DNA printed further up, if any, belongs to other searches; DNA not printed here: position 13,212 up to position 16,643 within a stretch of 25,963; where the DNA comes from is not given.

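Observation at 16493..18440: Multi-gene cargo island inserted between the tape measure and gpM, inside the otherwise invariant tail assembly order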

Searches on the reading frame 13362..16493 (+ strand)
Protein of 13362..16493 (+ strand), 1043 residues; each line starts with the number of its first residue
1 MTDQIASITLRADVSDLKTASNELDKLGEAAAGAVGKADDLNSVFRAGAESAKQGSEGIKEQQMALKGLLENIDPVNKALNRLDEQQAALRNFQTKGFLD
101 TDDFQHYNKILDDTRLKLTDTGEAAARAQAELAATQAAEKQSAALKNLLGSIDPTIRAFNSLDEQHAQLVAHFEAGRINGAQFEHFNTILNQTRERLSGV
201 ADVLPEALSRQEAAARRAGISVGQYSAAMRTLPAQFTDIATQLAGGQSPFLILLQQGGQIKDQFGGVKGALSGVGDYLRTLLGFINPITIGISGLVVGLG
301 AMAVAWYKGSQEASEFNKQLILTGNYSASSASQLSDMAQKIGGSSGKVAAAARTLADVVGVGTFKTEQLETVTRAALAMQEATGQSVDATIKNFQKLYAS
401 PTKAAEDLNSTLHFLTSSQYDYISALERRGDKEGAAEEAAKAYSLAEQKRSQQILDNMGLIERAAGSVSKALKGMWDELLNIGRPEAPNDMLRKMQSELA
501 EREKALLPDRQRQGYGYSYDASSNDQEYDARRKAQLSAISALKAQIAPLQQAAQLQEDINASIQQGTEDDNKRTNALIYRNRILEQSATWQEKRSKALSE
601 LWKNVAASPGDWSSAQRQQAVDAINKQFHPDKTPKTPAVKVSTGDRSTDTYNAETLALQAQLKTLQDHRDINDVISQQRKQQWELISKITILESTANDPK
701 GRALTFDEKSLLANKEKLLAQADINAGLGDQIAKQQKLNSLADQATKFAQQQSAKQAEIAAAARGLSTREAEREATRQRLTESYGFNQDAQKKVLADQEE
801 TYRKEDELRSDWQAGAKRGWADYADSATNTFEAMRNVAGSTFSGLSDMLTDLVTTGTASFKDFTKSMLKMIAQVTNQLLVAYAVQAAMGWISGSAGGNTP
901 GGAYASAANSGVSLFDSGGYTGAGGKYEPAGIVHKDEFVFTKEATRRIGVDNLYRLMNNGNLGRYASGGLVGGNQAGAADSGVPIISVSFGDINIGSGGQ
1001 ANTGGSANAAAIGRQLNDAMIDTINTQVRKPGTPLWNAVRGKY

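Call 3: search_protein_families(library=pfam, proteins=[window:13362-16493:+], max_evalue=0.1)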
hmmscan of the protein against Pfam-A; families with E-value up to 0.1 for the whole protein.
window:13362-16493:+ (1043 aa): 2 families
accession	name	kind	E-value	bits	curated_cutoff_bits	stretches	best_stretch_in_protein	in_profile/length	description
PF06791.18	TMP_2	-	4.8e-72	242.5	30.2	1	214-423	2-207/208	Prophage tail length tape measure protein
PF09718.15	Tape_meas_lam_C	-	8.9e-23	80.6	23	1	811-884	2-75/76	Lambda phage tail tape-measure protein (Tape_meas_lam_C)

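Call 4: search_protein_families(library=phrogs, proteins=[window:13362-16493:+], max_evalue=0.1)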
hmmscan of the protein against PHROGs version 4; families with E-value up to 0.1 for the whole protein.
window:13362-16493:+ (1043 aa): 23 families
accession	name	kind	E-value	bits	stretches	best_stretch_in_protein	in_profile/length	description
phrog_24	-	tail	0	1012.4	1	1-1043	25-1059/1151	tail length tape measure protein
phrog_3827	-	tail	4.6e-133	445.2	1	1-404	7-381/393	tail length tape measure protein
phrog_4346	-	unknown function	1.5e-79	269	1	633-976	199-536/600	-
phrog_4498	-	tail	1.3e-77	262.4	1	201-537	41-372/381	tail length tape measure protein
phrog_25966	-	tail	2e-69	235.4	1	201-765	34-574/1651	tail length tape measure protein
phrog_339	-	tail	8.2e-55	187.6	1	291-1042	441-1122/1123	tail length tape measure protein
phrog_1716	-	tail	1.5e-46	160.4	1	670-1043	560-933/943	tail length tape measure protein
phrog_6747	-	tail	4.2e-43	149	1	634-910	7-284/390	tail length tape measure protein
phrog_20739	-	tail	5.4e-41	141.9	1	292-540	71-307/336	tail length tape measure protein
phrog_5918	-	unknown function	5.3e-37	128.8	1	290-444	294-446/448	-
phrog_9745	-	unknown function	9.2e-31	107.2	1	195-267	35-107/120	-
phrog_16384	-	unknown function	1.2e-26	95.1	1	741-1041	150-462/463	-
phrog_34721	-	unknown function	2e-22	80.6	2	617-746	364-488/489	-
phrog_19487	-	tail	1.7e-13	50.8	1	119-318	35-227/1147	tail length tape measure protein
phrog_1506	-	tail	1.6e-12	47.4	2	915-973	1176-1230/1269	tail length tape measure protein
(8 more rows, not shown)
